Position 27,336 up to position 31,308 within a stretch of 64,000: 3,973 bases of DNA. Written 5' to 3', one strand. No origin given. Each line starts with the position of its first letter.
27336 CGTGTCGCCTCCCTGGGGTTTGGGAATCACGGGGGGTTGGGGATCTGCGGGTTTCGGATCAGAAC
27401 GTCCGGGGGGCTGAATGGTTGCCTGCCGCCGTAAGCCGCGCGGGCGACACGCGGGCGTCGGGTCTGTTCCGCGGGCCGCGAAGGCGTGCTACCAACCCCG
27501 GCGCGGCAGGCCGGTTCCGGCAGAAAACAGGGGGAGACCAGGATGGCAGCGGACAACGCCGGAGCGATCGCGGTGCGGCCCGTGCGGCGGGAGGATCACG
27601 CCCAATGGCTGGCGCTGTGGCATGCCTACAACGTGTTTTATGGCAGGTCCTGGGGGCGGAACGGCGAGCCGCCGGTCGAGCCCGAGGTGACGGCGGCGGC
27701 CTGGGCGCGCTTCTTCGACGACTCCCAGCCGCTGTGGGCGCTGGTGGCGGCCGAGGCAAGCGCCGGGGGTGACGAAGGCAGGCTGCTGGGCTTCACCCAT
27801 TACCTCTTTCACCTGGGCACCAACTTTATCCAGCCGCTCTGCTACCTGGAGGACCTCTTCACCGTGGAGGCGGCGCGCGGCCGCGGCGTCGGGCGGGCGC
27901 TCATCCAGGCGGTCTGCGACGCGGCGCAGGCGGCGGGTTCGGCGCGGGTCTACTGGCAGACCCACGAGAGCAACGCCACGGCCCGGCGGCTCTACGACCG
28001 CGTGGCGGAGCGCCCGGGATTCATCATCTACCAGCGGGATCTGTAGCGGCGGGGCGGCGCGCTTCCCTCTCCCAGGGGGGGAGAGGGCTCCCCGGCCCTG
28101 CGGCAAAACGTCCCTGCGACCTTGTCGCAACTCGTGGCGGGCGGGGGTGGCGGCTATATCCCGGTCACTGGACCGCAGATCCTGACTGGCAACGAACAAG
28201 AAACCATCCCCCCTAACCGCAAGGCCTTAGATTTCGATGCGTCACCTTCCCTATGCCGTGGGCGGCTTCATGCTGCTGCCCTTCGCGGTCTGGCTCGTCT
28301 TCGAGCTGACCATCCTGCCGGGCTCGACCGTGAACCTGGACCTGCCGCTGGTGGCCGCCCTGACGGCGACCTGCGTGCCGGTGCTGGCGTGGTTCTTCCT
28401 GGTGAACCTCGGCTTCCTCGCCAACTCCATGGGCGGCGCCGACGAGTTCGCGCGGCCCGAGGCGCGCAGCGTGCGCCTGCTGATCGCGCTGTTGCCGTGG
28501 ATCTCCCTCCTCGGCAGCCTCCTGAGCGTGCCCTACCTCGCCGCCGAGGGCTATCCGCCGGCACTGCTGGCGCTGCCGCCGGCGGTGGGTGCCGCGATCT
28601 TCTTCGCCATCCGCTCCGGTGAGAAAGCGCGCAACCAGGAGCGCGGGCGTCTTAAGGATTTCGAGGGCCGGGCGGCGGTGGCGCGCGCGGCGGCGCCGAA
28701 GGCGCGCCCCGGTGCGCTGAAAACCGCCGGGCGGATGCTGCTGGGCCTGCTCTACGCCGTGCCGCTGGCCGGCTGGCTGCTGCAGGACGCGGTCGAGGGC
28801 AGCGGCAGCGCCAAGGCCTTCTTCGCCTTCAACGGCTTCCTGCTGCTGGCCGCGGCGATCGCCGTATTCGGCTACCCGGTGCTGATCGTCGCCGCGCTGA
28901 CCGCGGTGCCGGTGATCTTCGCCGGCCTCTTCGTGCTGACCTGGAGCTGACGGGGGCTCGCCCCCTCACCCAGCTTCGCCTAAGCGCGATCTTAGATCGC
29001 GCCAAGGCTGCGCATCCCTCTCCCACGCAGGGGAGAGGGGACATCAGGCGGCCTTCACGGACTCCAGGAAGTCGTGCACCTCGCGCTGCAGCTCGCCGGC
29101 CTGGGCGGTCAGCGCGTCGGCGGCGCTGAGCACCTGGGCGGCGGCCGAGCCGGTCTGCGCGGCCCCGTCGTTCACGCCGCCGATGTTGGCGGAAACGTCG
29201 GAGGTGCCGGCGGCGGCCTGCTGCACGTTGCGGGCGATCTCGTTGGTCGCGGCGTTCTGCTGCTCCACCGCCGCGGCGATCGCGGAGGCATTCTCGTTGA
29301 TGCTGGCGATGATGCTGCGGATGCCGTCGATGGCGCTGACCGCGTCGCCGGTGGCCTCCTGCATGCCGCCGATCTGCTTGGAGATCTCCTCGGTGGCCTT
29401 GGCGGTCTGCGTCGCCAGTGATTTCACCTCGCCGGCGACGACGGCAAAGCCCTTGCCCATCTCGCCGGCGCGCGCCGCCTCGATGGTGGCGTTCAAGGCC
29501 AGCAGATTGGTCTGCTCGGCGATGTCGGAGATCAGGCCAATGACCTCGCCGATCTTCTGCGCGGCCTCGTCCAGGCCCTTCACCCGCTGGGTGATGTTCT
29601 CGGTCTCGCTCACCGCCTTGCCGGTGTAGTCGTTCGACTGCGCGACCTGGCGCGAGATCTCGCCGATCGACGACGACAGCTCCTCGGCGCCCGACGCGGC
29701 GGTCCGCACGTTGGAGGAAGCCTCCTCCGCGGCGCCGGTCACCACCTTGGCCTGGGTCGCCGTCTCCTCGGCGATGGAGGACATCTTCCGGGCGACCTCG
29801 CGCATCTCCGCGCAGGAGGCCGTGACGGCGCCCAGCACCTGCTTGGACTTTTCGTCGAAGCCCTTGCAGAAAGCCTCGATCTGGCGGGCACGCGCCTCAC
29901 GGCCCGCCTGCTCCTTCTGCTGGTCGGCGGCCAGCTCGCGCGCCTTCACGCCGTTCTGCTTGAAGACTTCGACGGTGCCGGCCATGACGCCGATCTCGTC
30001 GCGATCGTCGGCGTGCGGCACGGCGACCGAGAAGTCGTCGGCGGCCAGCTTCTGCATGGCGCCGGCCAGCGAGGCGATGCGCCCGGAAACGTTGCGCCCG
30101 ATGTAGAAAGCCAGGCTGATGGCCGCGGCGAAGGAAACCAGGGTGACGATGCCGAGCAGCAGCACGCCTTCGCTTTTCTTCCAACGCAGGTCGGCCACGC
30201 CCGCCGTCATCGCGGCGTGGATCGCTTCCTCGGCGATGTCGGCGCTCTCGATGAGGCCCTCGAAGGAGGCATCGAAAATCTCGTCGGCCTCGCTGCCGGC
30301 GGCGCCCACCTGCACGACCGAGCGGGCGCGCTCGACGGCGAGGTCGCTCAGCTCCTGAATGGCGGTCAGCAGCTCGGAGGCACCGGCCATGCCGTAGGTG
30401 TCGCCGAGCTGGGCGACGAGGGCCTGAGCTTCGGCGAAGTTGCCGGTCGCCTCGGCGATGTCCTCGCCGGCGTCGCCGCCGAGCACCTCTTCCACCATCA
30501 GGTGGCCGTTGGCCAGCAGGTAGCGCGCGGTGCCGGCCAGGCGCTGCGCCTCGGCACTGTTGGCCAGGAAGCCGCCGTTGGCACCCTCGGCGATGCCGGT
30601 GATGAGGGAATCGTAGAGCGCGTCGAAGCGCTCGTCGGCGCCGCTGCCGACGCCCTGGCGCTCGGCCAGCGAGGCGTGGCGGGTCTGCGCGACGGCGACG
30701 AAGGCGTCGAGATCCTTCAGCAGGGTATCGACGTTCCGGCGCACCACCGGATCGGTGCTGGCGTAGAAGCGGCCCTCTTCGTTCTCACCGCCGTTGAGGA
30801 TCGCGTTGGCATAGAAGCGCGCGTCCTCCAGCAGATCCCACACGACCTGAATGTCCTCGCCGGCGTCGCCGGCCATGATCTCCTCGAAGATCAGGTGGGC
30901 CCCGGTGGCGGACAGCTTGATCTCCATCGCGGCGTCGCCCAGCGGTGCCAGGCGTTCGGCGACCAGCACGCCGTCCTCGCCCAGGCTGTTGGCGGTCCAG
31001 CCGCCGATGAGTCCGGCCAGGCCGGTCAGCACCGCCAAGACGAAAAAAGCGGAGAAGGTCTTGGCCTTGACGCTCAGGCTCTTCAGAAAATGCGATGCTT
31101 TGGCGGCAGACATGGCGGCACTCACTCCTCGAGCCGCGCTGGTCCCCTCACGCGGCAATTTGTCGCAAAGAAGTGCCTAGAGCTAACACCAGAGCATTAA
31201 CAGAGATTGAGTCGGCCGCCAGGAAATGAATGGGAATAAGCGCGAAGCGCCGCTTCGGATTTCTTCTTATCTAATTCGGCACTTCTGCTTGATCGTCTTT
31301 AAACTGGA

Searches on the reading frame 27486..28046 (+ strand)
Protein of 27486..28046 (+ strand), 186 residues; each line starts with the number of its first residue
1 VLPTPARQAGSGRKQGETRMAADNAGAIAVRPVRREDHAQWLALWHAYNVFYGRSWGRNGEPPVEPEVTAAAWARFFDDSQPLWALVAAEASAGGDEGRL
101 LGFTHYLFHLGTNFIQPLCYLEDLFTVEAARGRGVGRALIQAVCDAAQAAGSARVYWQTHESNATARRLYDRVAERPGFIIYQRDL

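Call 39: search_protein_families(library=pfam, proteins=[window:27486-28046:+], max_evalue=0.01)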
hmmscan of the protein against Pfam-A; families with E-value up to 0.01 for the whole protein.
window:27486-28046:+ (186 aa): 7 families
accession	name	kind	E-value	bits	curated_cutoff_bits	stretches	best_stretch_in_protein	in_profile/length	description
PF00583.31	Acetyltransf_1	-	7.3e-14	52.5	20.7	1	76-172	28-113/116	Acetyltransferase (GNAT) family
PF13508.13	Acetyltransf_7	-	5.4e-09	36.8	27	1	96-172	10-79/84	Acetyltransferase (GNAT) domain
PF13673.13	Acetyltransf_10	-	2.7e-05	24.6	23.6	1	120-172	53-104/128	Acetyltransferase (GNAT) domain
PF13302.13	Acetyltransf_3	-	0.00013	23.1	25.4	1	30-172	4-134/138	Acetyltransferase (GNAT) domain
PF08445.16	FR47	-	0.00059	20.2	22.1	1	117-173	20-75/86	FR47-like protein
PF25199.1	nSTAND_NTPase5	-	0.0018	18.6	34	1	124-168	43-86/145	Novel STAND NTPase 5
PF14542.12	Acetyltransf_CG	-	0.003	18.1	30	1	119-151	25-57/80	GCN5-related N-acetyl-transferase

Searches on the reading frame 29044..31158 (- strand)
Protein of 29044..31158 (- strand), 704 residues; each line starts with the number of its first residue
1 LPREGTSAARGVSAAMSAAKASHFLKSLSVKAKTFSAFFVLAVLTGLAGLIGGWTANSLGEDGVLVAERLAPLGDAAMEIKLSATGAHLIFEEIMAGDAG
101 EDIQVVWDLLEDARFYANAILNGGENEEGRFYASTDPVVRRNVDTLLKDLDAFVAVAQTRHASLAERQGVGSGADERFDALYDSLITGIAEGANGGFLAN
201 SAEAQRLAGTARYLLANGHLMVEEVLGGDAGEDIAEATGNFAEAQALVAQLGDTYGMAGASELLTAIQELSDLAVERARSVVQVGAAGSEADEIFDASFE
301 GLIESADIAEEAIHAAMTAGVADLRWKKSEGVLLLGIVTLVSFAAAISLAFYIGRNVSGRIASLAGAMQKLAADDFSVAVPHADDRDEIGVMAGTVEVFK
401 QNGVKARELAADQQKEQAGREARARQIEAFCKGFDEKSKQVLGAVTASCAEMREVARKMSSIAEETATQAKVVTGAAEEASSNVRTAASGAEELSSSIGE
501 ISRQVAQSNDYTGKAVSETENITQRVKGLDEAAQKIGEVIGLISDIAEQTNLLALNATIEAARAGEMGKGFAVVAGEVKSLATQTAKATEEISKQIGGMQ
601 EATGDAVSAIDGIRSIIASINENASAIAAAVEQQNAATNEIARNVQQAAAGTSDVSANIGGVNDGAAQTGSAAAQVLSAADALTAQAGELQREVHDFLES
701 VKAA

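Call 39: search_protein_families(library=pfam, proteins=[window:29044-31158:-], max_evalue=0.01)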
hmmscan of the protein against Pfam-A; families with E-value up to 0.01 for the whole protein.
window:29044-31158:- (704 aa): 3 families
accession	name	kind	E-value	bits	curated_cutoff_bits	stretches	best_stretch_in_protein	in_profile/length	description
PF00015.26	MCPsignal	-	1.6e-31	109.9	34.6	1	518-668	17-167/172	Methyl-accepting chemotaxis protein (MCP) signalling domain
PF00672.30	HAMP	-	1e-06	29.4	25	1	353-401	2-49/53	HAMP domain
PF20663.3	COG4_N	-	0.0094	16.4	27.3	0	495-551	8-64/107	Conserved oligomeric Golgi complex subunit 4, N-terminal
